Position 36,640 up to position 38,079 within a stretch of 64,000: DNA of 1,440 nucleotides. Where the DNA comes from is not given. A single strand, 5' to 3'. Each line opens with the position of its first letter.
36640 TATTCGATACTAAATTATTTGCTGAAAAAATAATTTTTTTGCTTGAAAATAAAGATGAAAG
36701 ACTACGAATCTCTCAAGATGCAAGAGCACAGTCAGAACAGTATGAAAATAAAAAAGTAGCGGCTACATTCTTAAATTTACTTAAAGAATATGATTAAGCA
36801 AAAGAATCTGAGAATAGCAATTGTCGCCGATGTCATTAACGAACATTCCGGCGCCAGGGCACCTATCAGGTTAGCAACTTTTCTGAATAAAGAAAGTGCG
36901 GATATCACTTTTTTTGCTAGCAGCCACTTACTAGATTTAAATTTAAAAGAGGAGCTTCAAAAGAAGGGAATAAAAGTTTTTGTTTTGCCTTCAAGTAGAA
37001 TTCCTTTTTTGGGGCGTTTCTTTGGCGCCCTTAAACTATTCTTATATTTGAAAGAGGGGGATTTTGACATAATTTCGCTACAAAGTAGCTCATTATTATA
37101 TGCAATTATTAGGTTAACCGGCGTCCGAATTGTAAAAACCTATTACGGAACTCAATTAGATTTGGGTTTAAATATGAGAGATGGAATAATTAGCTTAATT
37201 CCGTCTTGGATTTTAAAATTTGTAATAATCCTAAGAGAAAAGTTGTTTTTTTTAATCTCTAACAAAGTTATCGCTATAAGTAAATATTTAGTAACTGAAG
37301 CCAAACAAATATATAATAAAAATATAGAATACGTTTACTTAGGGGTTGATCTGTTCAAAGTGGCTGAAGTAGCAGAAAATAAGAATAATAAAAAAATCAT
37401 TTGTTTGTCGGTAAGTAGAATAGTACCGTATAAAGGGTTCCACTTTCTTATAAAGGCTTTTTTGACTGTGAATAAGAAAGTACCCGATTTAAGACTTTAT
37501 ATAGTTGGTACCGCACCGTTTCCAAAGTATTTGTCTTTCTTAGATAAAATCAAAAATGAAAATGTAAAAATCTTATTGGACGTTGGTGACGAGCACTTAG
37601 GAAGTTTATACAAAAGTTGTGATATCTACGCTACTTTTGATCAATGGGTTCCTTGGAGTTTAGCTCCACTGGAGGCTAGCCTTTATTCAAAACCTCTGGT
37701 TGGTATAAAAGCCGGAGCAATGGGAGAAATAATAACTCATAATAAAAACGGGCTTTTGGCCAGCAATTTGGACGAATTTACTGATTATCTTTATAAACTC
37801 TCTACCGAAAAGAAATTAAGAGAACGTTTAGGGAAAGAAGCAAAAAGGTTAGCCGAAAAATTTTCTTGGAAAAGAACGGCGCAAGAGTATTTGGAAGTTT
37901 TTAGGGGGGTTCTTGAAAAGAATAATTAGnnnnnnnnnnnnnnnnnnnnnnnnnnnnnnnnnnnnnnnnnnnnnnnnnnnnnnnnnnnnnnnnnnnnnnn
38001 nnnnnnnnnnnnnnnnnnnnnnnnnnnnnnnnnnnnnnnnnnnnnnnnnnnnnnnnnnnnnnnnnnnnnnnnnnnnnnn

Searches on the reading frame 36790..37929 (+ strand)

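Call 24: search_protein_families(library=pfam, proteins=[window:36790-37929:+], max_evalue=0.00001)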
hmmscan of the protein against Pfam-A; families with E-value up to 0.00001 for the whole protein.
window:36790-37929:+ (379 aa): 3 families
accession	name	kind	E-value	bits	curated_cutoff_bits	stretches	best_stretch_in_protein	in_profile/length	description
PF00534.26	Glycos_transf_1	-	1.9e-26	93.1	26.4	1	195-353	8-171/172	Glycosyl transferases group 1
PF13692.12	Glyco_trans_1_4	-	4.9e-17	63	27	1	204-337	3-139/142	Glycosyl transferases group 1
PF13439.12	Glyco_transf_4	-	3.2e-08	34.2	28.5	1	27-188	10-168/170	Glycosyltransferase Family 4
